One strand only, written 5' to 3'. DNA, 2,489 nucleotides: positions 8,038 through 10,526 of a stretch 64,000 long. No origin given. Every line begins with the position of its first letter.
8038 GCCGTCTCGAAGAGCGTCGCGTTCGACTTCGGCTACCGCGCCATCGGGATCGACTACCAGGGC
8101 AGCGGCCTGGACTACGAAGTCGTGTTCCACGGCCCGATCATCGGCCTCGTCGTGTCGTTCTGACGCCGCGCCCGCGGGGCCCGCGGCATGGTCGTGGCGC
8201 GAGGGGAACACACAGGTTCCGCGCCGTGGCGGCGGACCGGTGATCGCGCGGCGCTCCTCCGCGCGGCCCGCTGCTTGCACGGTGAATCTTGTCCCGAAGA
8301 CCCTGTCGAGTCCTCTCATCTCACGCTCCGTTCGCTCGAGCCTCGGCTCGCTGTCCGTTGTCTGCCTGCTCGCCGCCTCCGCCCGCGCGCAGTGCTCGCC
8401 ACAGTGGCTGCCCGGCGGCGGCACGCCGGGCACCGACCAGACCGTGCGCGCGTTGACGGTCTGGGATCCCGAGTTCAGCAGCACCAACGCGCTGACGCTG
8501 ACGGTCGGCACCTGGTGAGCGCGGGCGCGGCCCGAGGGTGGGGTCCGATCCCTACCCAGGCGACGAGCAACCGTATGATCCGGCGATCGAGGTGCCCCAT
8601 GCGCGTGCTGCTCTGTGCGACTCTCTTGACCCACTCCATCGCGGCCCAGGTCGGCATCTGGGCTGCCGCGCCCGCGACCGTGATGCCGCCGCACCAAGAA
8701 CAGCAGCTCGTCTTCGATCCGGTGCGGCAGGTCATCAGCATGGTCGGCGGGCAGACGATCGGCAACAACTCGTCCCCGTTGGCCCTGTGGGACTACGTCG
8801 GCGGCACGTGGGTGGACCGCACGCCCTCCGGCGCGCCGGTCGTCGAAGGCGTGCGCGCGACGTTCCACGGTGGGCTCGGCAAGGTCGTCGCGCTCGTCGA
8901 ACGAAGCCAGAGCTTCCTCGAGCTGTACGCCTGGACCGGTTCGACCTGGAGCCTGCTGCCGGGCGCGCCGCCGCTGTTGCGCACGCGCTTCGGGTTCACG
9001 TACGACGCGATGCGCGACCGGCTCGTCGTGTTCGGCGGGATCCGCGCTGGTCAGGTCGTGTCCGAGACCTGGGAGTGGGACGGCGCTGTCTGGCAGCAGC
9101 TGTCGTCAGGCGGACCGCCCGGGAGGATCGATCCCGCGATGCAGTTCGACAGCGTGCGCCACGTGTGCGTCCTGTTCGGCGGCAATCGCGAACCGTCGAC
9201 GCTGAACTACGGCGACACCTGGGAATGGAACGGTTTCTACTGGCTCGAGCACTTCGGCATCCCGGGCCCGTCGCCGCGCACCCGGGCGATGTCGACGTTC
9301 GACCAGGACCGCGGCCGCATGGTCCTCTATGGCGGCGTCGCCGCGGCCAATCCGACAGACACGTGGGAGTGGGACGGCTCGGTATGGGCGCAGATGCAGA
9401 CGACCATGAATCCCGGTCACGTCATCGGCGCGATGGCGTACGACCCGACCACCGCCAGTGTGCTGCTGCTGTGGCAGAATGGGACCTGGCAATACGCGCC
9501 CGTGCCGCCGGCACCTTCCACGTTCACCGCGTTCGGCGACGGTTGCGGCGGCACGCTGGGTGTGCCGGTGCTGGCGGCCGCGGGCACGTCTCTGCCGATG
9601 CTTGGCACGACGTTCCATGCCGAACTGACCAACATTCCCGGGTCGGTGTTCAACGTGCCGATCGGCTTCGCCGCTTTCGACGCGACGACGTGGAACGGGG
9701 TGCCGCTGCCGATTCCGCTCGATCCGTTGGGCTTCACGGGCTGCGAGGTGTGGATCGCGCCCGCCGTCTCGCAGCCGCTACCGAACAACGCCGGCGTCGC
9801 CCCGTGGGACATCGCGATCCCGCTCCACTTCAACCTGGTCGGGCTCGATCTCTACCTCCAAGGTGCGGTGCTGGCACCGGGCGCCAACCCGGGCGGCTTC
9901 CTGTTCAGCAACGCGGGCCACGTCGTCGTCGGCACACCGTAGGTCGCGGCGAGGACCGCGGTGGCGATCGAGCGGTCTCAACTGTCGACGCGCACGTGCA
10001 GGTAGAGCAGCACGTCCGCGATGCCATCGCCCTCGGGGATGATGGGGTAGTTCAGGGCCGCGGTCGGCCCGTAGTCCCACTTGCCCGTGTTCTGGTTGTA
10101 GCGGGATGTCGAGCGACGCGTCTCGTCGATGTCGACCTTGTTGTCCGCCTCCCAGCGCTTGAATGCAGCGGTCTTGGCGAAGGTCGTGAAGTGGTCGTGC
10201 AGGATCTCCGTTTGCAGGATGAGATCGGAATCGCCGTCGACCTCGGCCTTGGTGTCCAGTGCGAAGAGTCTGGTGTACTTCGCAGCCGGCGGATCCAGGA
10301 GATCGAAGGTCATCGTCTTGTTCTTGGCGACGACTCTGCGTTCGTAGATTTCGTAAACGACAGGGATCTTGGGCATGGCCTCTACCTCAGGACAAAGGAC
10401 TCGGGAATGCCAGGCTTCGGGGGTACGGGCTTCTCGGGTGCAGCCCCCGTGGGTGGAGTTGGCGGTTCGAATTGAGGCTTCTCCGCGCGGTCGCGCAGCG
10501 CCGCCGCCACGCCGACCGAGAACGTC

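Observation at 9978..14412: Tightly coupled four-gene operon: kinase-type ECF sigma, Ser/Thr kinase, and two unknown lower-GC genes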

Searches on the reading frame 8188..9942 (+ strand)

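Call 21: search_protein_families(library=pfam, proteins=[window:8188-9942:+], max_evalue=0.001)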
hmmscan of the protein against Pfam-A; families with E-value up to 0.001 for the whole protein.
window:8188-9942:+ (584 aa): 3 families
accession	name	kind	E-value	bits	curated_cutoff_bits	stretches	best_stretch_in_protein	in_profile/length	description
PF24681.1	Kelch_KLHDC2_KLHL20_DRC7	-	1.6e-08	34.6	50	1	252-406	36-197/221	KLHDC2/KLHL20/DRC7 Kelch-repeats domain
PF24981.1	Beta-prop_ATRN-LZTR1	-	6.1e-07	29.4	50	1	240-387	13-171/289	Attractin/LZTR1 beta-propeller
PF13415.12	Kelch_3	-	0.00019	22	22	0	277-311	2-39/48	Galactose oxidase, central domain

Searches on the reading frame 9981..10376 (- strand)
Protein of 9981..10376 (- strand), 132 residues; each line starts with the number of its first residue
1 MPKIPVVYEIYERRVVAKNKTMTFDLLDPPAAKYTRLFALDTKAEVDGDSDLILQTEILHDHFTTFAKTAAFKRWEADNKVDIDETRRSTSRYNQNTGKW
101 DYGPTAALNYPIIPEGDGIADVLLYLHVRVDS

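Call 5: search_protein_families(library=pfam, proteins=[window:9981-10376:-], max_evalue=1)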
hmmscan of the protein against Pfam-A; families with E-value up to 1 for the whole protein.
window:9981-10376:- (132 aa): 0 families

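Call 6: search_protein_families(library=ncbifam, proteins=[window:9981-10376:-], max_evalue=1)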
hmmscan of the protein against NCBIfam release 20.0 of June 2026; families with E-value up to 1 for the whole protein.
window:9981-10376:- (132 aa): 0 families

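Call 7: search_protein_families(library=padloc, proteins=[window:9981-10376:-], max_evalue=1)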
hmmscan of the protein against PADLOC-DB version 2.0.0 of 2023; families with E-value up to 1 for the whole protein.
window:9981-10376:- (132 aa): 0 families

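Call 8: search_protein_families(library=phrogs, proteins=[window:9981-10376:-], max_evalue=1)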
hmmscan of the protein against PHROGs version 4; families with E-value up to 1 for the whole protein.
window:9981-10376:- (132 aa): 1 family
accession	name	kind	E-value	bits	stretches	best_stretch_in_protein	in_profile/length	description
phrog_33492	-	unknown function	0.1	13.4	1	67-110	37-80/187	-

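Call 10: find_homologous_proteins(query=window:9981-10376:-, max_evalue=0.01)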
Query window:9981-10376:- (132 aa): 1 proteins with E <= 0.01 among 10 candidates.
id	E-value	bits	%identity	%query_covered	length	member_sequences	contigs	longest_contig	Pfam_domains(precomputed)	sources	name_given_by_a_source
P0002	2.8e-83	294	100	100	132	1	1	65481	-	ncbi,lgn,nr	ncbi:MAG TPA: hypothetical protein VFZ65_05205 [Planctomycetota bacterium]|nr:hypothetical protein [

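Call 12: search_solved_structures(query=window:9981-10376:-, max_evalue=10)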
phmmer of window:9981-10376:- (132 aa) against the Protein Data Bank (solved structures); distinct sequences matched with E-value up to 10: 0.

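Call 22: predict_structure(protein=window:9981-10376:-)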
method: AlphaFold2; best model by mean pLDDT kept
length: 132 residues; sequences in the alignment: 1
mean_pLDDT: 48.5   pTM: 0.35
mean pLDDT of the five models: 48.5, 44.3, 33.6, 32.8, 31.1
residues with pLDDT >= 90: 0; 70-90: 1; 50-70: 54; < 50: 77
segments of 3 or more residues with pLDDT < 50: 1-9, 11-39, 60-67, 104-132
pLDDT, mean of each block of 10 residues (from residue 1): 41 45 39 40 58 55 46 56 54 62 47 44 45 43
secondary structure, 60 per line:
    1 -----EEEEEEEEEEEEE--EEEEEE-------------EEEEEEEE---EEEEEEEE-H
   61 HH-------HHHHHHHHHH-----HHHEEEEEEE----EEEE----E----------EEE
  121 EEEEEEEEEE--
elements in order: E6-18 E21-26 E40-47 E51-58 H70-79 E88-94 E99-102 E118-130

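Call 62: search_solved_structures(query=A3, max_evalue=10)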
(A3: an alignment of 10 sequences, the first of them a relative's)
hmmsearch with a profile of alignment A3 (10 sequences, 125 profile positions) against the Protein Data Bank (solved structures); distinct sequences matched with E-value up to 10: 6.
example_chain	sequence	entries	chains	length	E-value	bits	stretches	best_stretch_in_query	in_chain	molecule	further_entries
1qx6_A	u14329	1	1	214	0.49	13.8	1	73-113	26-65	NPQTN specific sortase B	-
1qwz_A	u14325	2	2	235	0.53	13.7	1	70-113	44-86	NPQTN specific sortase B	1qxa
1ng5_A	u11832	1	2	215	0.61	13.6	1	72-113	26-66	sortase B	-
4lfd_A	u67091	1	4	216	0.62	13.5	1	78-113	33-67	Sortase B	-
9e0j_O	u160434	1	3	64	0.88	13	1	79-106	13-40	Photosystem I reaction center subunit IV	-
9vjs_E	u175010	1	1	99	0.99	12.9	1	69-107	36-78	PsaE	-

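Call 63: search_protein_families(library=pfam, alignment_id=A3, max_evalue=1)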
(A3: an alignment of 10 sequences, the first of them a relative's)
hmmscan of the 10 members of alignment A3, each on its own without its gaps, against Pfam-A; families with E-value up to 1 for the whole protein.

A. member 1, P0002 (132 aa): 0 families

B. families by the number of members that match (of 10 scanned): 0 families

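Call 67: fold_search(model_id=the predicted structure, library=pdb)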
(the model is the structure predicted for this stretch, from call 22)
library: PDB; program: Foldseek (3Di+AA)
matches with E <= 10: 188; with E <= 0.001: 0
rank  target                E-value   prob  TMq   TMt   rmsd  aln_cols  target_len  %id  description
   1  4hi6_D                6.2e-01  0.18  0.27  0.27  14.7       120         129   12  Crystal structure of H112W mutant of borna disease virus matrix protein (released 2013-10-30)
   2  4hiu                  6.2e-01  0.18  0.26  0.26  14.9       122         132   12  Crystal structure of R34/53A mutant of borna disease virus matrix protein (released 2013-10-30)
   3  8x15_N                6.2e-01  0.04  0.13  0.05  17.3       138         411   14  Structure of nucleosome-bound SRCAP-C in the apo state (released 2024-03-06)
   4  4hi5                  6.5e-01  0.18  0.26  0.25  14.9       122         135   11  crystal structure of F37A mutant of borna disease virus matrix protein (released 2013-10-30)
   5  4z48_A                6.5e-01  0.08  0.16  0.10  14.0       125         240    6  Crystal structure of a DUF1329 family protein (DESPIG_00262) from Desulfovibrio piger ATCC 29098 at 1.75 A resolution (released 2015-04-22)
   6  3f1j                  7.3e-01  0.14  0.26  0.25  15.1       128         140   13  Crystal structure of the Borna disease virus matrix protein (BDV-M) reveals RNA binding properties (released 2009-02-03)
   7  4hi6_C                8.2e-01  0.13  0.27  0.26  15.1       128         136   12  Crystal structure of H112W mutant of borna disease virus matrix protein (released 2013-10-30)
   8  4hiy                  9.7e-01  0.13  0.26  0.26  14.8       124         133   14  crystal structure of R34/53A, D95N, H112W mutant of borna disease virus matrix protein (released 2013-10-30)
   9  4hi6_B                1.1e+00  0.12  0.26  0.26  15.0       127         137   12  Crystal structure of H112W mutant of borna disease virus matrix protein (released 2013-10-30)
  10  4hit_B                1.2e+00  0.13  0.27  0.28  12.8       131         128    9  Crystal structure of H112W mutant of borna disease virus matrix protein (released 2013-10-30)
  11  7z1x_A                1.2e+00  0.03  0.18  0.08  17.4       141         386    8  Crystal structure of human Gasdermin D complexed with nanobodies VHH-2 and VHH-6 (released 2023-09-06)
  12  4hi6_A                1.4e+00  0.11  0.26  0.26  15.3       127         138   12  Crystal structure of H112W mutant of borna disease virus matrix protein (released 2013-10-30)
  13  7qog_A                1.4e+00  0.02  0.14  0.04  22.4       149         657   13  Portal protein assembly of the phicrAss001 virion with C12 symmetry imposed (released 2023-03-29)
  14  5muk                  1.4e+00  0.16  0.24  0.09  12.7       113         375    9  Glycoside Hydrolase BT3686 (released 2017-04-26)
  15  4hit_C                1.5e+00  0.14  0.29  0.30  15.4       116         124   11  Crystal structure of H112W mutant of borna disease virus matrix protein (released 2013-10-30)
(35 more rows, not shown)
